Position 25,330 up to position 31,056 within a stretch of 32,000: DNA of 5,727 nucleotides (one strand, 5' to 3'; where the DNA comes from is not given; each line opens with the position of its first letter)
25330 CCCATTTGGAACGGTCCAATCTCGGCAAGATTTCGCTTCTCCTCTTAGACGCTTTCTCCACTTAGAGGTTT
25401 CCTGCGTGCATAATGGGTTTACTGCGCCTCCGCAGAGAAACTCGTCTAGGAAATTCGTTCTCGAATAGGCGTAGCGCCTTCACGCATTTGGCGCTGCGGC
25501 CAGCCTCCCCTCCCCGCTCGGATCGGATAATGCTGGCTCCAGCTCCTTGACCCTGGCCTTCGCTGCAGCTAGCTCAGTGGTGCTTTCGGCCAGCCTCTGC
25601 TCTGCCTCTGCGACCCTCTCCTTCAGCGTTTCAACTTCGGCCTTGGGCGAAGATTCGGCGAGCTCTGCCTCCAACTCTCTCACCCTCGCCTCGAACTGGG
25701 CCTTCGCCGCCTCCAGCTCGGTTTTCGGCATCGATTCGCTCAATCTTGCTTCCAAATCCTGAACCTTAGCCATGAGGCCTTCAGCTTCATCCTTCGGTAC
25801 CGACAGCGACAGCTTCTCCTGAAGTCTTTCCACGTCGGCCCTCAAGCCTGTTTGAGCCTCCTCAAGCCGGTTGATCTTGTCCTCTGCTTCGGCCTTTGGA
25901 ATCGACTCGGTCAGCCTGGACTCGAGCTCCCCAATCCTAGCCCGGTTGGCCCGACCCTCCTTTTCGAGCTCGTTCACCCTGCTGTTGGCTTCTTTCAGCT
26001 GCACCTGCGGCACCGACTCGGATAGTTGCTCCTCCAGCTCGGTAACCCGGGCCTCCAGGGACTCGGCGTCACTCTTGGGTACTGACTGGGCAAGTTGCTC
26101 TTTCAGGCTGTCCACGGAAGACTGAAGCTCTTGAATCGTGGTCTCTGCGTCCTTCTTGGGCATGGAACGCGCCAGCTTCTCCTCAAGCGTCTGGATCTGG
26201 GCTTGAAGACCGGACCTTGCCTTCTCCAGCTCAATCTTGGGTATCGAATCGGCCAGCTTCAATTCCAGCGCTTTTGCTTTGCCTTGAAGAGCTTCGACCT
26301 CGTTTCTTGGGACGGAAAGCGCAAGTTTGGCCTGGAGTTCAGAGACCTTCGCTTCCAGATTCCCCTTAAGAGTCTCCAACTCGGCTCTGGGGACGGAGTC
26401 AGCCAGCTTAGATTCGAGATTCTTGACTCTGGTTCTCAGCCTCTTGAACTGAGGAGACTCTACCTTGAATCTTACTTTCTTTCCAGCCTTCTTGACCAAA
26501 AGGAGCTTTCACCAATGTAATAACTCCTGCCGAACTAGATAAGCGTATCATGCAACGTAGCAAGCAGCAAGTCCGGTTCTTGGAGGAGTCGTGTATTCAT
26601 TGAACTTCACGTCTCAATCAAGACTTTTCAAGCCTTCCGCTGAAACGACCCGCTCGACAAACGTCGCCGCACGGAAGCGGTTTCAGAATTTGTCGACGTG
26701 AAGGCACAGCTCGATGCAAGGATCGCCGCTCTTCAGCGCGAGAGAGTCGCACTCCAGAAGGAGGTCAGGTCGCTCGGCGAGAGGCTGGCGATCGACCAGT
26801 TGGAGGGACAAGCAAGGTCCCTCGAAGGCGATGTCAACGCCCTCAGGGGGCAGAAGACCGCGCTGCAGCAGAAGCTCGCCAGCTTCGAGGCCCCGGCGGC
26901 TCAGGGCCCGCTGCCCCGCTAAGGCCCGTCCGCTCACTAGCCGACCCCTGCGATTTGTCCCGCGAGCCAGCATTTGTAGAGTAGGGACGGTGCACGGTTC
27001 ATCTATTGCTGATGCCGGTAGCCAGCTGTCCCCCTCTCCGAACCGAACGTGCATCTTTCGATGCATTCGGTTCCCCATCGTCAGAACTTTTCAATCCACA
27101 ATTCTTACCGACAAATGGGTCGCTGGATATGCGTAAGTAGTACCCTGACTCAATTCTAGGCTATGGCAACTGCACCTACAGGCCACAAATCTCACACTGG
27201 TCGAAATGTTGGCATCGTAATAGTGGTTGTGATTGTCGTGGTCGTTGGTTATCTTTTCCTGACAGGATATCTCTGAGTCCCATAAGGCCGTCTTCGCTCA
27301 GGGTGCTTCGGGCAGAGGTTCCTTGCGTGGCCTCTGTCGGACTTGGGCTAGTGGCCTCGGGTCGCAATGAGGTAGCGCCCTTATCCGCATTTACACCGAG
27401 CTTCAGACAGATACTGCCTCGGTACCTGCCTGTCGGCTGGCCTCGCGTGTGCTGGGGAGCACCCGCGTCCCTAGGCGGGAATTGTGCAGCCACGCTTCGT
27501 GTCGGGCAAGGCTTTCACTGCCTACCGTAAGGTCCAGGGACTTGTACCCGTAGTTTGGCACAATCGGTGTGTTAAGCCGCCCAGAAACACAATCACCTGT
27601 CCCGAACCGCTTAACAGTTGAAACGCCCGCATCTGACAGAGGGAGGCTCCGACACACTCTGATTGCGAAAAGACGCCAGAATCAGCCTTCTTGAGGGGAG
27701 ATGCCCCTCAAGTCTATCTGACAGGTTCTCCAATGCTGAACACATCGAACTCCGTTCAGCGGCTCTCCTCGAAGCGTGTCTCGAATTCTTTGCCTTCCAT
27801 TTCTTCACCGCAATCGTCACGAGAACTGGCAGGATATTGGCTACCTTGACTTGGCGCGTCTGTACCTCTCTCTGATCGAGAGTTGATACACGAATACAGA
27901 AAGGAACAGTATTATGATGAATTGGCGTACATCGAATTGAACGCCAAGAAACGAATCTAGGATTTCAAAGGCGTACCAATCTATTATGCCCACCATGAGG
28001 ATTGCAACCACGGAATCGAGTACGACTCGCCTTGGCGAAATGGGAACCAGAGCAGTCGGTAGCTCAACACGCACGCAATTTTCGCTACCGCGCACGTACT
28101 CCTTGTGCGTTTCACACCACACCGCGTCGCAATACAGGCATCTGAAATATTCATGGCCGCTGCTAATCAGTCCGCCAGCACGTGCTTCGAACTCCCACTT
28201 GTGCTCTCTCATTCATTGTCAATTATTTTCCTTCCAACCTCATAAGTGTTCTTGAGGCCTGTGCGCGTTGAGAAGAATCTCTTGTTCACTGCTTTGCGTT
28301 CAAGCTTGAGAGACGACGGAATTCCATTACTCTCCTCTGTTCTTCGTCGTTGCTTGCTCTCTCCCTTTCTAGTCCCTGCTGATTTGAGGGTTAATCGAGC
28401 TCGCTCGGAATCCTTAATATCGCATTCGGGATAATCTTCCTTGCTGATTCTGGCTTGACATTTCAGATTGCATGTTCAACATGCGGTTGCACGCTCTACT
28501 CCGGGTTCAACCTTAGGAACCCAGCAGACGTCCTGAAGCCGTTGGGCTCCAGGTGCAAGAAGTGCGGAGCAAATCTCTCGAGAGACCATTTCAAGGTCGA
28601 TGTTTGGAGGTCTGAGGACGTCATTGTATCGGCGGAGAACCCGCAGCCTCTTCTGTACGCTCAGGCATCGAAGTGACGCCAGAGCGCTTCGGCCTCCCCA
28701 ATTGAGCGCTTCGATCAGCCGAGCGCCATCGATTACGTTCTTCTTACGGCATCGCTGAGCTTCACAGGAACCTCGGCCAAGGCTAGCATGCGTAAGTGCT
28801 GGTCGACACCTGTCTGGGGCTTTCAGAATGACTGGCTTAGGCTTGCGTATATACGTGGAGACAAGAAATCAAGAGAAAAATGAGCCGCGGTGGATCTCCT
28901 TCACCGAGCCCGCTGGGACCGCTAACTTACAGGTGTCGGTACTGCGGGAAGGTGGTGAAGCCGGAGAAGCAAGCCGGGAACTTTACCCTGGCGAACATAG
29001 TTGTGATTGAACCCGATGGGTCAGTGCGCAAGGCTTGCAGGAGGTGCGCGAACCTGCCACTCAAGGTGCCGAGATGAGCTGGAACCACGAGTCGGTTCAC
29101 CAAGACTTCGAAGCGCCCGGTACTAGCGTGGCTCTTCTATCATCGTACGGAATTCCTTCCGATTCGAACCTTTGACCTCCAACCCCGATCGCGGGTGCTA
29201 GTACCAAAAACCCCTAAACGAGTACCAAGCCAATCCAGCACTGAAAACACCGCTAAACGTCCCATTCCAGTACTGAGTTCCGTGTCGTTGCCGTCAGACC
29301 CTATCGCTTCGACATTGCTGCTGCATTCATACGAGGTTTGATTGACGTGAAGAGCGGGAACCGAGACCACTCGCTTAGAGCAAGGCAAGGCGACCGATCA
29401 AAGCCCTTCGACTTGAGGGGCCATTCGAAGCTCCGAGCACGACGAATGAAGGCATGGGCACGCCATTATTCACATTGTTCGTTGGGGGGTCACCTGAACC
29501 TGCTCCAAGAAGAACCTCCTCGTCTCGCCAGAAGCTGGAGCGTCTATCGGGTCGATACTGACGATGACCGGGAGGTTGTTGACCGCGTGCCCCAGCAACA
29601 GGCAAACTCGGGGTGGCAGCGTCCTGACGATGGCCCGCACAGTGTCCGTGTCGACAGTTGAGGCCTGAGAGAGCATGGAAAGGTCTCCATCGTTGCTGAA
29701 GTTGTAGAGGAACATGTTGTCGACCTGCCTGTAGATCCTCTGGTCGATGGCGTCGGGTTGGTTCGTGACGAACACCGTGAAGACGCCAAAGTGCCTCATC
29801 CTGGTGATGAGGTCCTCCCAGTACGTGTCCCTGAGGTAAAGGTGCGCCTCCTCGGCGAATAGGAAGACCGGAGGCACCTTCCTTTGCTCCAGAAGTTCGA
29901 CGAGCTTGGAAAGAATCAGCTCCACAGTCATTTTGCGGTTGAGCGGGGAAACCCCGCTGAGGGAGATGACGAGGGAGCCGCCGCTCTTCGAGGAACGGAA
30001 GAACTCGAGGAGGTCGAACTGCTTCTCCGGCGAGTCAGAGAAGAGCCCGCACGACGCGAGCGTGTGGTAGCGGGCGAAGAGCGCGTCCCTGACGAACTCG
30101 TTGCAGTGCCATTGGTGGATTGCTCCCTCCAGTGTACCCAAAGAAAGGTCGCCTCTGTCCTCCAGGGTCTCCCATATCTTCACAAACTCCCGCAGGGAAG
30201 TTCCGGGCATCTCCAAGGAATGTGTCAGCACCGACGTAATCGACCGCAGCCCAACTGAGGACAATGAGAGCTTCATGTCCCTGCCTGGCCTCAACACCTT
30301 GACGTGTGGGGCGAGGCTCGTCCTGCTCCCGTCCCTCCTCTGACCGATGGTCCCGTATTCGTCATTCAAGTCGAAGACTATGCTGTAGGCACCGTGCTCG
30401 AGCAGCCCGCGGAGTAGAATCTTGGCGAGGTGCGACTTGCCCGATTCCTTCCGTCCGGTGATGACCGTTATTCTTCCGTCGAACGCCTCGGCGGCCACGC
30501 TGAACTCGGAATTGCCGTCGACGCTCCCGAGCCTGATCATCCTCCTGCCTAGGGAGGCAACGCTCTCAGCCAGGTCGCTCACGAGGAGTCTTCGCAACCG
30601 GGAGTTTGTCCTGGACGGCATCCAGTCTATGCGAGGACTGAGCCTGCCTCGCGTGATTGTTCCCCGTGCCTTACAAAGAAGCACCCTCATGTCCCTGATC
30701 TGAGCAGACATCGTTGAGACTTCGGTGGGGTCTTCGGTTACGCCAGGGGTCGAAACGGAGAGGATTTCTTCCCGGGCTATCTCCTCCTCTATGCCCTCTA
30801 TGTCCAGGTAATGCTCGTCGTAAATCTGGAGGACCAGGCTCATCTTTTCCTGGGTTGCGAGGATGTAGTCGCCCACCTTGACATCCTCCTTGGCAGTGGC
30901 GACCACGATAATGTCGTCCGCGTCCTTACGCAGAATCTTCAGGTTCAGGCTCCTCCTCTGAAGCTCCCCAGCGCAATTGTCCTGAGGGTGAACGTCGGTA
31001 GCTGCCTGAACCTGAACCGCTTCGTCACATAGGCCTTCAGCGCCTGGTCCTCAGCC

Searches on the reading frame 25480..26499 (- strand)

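Call 84: search_protein_families(library=pfam, proteins=[window:25480-26499:-], max_evalue=0.001)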
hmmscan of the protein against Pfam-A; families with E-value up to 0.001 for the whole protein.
window:25480-26499:- (339 aa): 7 families
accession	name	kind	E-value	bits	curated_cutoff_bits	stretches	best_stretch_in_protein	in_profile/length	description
PF25086.1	DUF7803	-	1.4e-06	28.7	27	0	19-90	79-149/178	Domain of unknown function (DUF7803)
PF02601.20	Exonuc_VII_L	-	3.1e-05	24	35.9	0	213-325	161-267/315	Exonuclease VII, large subunit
PF04508.17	Pox_A_type_inc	-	4.8e-05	23.4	21.4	0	20-34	5-19/23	Viral A-type inclusion protein repeat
PF06810.17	Phage_scaffold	-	7.6e-05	23.2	35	0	204-275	31-101/170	Phage capsid assembly scaffolding protein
PF04513.17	Baculo_PEP_C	-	0.00019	21.9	38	0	93-159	38-108/140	Baculovirus polyhedron envelope protein, PEP, C terminus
PF07889.17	DUF1664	-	0.00021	21.8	34.6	0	249-324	46-117/124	Protein of unknown function (DUF1664)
PF15272.11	BBP1_C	-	0.00024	21.3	23.4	0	213-300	80-166/190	Spindle pole body component BBP1, C-terminal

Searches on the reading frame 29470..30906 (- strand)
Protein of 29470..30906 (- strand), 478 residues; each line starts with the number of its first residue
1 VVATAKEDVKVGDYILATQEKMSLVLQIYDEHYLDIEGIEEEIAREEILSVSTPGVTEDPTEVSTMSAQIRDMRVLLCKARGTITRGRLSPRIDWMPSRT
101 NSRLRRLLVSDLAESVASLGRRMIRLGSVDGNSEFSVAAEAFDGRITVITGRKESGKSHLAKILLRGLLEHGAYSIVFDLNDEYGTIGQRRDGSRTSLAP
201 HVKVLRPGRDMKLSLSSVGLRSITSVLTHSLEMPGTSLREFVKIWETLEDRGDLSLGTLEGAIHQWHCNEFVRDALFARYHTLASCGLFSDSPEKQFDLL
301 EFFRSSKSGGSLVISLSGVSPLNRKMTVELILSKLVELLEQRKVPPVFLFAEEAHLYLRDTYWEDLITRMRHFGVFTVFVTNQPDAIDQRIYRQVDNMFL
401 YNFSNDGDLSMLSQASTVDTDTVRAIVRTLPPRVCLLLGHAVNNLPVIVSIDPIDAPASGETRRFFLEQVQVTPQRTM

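Call 84: search_protein_families(library=pfam, proteins=[window:29470-30906:-], max_evalue=0.001)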
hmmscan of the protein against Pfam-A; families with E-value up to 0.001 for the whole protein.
window:29470-30906:- (478 aa): 2 families
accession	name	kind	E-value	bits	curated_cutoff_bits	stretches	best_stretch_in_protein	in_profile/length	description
PF01935.23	DUF87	-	2.8e-09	37.8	23.2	1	155-272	34-155/220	Helicase HerA, central domain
PF13401.12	AAA_22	-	4.8e-05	24.1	27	0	144-181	5-33/130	AAA domain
